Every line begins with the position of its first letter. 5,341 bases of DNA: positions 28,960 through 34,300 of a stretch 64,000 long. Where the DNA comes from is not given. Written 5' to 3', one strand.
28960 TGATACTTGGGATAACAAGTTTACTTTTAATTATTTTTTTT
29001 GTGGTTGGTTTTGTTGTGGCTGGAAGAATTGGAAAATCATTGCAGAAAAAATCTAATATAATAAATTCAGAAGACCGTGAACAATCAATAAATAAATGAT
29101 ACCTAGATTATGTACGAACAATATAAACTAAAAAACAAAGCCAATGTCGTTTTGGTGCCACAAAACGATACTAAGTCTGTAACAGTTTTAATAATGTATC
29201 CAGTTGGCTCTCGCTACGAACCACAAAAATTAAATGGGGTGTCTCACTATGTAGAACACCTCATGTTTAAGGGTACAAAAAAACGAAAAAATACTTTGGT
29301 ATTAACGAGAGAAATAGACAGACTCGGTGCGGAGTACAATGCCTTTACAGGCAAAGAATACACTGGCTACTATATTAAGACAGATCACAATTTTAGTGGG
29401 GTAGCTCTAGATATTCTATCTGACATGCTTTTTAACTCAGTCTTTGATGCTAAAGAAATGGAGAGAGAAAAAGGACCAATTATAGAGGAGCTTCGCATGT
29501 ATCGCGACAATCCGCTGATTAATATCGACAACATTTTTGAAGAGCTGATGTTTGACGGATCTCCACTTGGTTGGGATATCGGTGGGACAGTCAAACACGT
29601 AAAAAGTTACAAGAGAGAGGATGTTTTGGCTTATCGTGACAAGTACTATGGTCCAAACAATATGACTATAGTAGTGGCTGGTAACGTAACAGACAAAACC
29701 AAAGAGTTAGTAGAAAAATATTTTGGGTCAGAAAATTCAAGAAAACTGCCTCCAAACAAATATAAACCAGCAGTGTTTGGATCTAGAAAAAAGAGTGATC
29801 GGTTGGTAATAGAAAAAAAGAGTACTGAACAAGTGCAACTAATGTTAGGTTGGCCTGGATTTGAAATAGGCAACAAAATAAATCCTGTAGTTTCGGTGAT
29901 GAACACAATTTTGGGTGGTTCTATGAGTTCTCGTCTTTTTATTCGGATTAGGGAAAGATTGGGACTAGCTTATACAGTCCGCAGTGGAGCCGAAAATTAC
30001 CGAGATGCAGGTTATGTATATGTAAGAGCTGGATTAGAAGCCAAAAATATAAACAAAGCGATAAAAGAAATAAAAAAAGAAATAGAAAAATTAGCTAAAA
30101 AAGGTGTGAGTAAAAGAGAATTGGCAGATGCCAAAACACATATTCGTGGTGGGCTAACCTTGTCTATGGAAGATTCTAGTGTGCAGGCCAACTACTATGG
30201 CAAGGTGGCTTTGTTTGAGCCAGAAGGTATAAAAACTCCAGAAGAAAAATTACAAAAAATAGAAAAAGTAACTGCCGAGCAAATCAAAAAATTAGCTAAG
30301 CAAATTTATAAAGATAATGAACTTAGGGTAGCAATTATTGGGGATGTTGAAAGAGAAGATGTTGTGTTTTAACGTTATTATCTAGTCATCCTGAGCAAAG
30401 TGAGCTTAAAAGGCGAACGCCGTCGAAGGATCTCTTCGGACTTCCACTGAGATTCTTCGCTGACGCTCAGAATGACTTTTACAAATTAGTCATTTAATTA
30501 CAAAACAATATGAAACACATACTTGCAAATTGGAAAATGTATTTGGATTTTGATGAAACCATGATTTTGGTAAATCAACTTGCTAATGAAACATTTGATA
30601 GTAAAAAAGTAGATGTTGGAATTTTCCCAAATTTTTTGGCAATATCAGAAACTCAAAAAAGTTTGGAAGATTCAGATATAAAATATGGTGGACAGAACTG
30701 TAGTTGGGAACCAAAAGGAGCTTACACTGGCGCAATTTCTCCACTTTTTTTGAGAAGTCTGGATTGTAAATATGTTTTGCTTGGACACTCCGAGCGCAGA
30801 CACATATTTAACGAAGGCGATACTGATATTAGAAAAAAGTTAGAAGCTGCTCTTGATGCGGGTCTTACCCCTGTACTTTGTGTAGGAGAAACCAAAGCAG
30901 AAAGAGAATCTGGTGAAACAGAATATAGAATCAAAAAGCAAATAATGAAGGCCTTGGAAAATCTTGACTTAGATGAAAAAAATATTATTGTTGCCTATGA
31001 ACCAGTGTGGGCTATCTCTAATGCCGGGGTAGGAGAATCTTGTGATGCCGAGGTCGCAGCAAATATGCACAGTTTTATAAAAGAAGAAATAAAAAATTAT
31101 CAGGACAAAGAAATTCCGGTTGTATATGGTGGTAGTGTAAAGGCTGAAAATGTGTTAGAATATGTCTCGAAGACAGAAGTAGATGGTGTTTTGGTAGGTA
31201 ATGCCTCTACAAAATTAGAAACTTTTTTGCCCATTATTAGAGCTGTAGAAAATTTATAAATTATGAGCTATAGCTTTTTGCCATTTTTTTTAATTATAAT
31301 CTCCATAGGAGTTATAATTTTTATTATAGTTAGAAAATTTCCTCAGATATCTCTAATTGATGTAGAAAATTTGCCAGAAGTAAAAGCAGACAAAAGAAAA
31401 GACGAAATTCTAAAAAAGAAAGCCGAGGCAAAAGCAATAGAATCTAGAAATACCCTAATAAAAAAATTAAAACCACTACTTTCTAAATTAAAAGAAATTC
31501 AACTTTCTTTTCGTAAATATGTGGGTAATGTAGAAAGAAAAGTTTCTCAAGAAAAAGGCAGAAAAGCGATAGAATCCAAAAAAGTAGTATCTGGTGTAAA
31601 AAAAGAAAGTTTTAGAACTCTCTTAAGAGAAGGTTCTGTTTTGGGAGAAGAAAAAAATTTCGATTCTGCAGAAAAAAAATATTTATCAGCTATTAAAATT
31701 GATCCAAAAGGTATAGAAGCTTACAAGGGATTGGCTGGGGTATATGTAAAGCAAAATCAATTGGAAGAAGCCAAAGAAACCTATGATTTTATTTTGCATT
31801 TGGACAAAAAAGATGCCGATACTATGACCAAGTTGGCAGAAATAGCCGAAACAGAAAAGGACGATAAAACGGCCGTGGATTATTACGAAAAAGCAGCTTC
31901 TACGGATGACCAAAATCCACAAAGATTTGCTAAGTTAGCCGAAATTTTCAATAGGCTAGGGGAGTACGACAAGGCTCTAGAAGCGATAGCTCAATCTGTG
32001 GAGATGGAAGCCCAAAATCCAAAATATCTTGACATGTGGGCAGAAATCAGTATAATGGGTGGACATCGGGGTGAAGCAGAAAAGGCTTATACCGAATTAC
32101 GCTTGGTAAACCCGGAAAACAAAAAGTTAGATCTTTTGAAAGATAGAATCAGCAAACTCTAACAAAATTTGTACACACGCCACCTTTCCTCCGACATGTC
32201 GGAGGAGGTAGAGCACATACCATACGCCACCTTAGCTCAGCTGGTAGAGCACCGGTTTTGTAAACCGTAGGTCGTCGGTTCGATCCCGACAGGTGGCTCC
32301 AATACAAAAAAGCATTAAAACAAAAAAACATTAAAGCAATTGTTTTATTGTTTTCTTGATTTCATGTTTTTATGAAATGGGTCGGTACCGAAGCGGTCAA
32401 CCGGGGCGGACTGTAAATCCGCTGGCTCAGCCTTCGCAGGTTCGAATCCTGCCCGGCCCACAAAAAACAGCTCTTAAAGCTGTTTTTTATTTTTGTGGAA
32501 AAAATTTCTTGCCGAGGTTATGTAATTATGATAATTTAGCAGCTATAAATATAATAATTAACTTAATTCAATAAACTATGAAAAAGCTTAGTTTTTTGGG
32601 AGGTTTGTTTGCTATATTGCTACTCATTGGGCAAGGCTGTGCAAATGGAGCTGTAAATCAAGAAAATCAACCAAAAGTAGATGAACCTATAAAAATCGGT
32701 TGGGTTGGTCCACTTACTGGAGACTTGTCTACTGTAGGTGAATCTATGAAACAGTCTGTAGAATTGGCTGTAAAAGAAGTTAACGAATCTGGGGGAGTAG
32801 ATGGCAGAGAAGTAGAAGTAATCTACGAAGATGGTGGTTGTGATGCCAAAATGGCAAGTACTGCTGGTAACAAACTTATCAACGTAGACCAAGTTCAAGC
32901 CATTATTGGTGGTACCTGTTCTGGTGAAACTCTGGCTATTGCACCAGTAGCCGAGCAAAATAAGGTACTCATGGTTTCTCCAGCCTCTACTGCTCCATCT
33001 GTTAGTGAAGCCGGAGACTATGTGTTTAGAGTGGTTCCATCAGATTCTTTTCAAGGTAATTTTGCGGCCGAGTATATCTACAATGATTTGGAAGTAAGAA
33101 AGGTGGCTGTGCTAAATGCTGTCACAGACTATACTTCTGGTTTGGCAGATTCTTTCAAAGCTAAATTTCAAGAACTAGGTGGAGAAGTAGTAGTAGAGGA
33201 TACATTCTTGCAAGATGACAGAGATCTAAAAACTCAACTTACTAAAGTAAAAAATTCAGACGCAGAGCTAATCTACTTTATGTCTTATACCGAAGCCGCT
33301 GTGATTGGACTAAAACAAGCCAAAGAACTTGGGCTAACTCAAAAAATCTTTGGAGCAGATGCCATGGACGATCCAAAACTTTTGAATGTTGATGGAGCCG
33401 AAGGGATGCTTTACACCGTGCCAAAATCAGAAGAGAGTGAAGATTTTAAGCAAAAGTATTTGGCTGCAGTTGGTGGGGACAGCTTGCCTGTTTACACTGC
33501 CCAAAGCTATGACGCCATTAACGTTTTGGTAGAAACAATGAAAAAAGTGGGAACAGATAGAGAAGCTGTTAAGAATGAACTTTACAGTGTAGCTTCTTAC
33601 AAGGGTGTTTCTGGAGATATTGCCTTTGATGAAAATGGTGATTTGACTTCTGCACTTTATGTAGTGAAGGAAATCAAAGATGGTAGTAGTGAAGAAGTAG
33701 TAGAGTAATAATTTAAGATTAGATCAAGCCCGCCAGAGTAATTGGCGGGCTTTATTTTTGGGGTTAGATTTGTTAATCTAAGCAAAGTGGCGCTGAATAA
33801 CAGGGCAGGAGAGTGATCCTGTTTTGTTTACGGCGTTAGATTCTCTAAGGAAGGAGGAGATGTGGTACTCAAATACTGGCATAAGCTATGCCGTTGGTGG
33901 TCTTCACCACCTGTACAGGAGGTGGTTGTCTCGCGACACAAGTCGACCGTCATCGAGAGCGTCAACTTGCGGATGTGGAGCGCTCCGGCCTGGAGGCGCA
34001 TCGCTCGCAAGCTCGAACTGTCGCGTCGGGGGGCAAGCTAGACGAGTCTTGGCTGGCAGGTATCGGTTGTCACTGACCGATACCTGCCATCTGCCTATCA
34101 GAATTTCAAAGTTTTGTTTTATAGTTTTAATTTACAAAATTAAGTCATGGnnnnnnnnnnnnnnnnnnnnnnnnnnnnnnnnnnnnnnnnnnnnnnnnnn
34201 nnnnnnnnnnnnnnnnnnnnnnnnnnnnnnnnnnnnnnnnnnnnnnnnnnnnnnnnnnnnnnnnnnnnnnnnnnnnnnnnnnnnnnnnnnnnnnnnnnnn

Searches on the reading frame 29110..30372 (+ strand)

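Call 89: search_protein_families(library=pfam, proteins=[window:29110-30372:+], max_evalue=0.00001)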
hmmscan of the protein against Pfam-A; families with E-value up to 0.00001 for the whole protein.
window:29110-30372:+ (420 aa): 2 families
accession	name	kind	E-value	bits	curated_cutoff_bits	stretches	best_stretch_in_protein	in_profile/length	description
PF05193.26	Peptidase_M16_C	-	1.5e-49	168.8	23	1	168-343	3-179/181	Peptidase M16 inactive domain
PF00675.25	Peptidase_M16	-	7.4e-32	110.7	22.3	1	14-142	2-131/149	Insulinase (Peptidase family M16)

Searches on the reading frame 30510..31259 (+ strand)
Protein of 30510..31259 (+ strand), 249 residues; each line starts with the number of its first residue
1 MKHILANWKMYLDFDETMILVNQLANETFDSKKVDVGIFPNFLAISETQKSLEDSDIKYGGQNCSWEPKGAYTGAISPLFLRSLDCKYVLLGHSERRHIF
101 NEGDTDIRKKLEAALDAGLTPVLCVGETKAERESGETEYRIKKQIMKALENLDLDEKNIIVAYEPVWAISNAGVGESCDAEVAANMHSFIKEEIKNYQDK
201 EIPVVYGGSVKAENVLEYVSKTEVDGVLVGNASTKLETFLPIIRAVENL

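Call 89: search_protein_families(library=pfam, proteins=[window:30510-31259:+], max_evalue=0.00001)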
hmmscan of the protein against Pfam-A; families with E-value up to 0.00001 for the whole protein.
window:30510-31259:+ (249 aa): 1 family
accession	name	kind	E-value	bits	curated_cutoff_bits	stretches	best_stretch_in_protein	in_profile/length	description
PF00121.24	TIM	-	1.5e-80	270.7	20.1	1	3-245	2-244/245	Triosephosphate isomerase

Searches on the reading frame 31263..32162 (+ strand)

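Call 89: search_protein_families(library=pfam, proteins=[window:31263-32162:+], max_evalue=0.00001)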
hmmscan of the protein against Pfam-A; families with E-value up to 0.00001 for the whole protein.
window:31263-32162:+ (299 aa): 14 families
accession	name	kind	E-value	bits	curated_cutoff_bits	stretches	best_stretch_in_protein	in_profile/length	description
PF07719.23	TPR_2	-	6.7e-14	51.2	27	0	120-149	4-33/34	Tetratricopeptide repeat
PF14559.12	TPR_19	-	7.5e-14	52.3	25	1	129-185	3-59/68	Tetratricopeptide repeat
PF00515.34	TPR_1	-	1.3e-12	47.4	27.8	0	152-183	2-33/34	Tetratricopeptide repeat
PF13428.12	TPR_14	-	5.7e-12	45.5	23.5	0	223-261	5-43/44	Tetratricopeptide repeat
PF13181.12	TPR_8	-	2.7e-10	40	25.7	0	186-217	2-33/34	Tetratricopeptide repeat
PF13432.12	TPR_16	-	9.7e-10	39.2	32.7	0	160-219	6-65/65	Tetratricopeptide repeat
PF13424.12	TPR_12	-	1.4e-09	38.5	30.1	0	118-174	4-68/77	Tetratricopeptide repeat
PF13431.12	TPR_17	-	3.6e-09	36.6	24.4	0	140-171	2-33/34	Tetratricopeptide repeat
PF13176.12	TPR_7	-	2e-08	34.1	27.9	0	189-219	3-35/36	Tetratricopeptide repeat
PF23914.1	TPR_CcmH_CycH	-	6.1e-08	33.1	42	0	126-220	59-156/158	Cytochrome c-type biogenesis protein H TPR domain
PF13414.12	TPR_11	-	1.4e-06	28.3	26.8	0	129-164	6-41/42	TPR repeat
PF12895.13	ANAPC3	-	5.4e-06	27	27.2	0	202-276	6-79/82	Anaphase-promoting complex, cyclosome, subunit 3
PF25068.1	ARM_TT21_4th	-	5.5e-06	27.2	30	1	203-252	17-65/153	Tetratricopeptide repeat protein 21 forth ARM domain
PF13174.12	TPR_6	-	9.1e-06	26.4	26.3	0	224-244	5-25/33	Tetratricopeptide repeat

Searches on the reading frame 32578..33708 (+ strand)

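Call 89: search_protein_families(library=pfam, proteins=[window:32578-33708:+], max_evalue=0.00001)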
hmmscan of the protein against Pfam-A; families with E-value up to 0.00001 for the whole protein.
window:32578-33708:+ (376 aa): 3 families
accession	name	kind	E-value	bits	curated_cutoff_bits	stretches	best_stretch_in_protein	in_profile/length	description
PF13458.12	Peripla_BP_6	-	1.2e-67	229.5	31.7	1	37-364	1-337/343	Periplasmic binding protein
PF01094.35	ANF_receptor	-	3.9e-43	148.3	25.4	1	58-367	3-351/353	Receptor family ligand binding region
PF13433.12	Peripla_BP_5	-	1.3e-22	80.8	27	1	38-374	1-345/363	Periplasmic binding protein domain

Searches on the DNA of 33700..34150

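Call 102: search_rna_families(source=window, start=33700, end=34150, threshold=evalue, max_evalue=0.1)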
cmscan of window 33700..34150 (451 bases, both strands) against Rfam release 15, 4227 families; matches with E-value up to 0.1: 0.
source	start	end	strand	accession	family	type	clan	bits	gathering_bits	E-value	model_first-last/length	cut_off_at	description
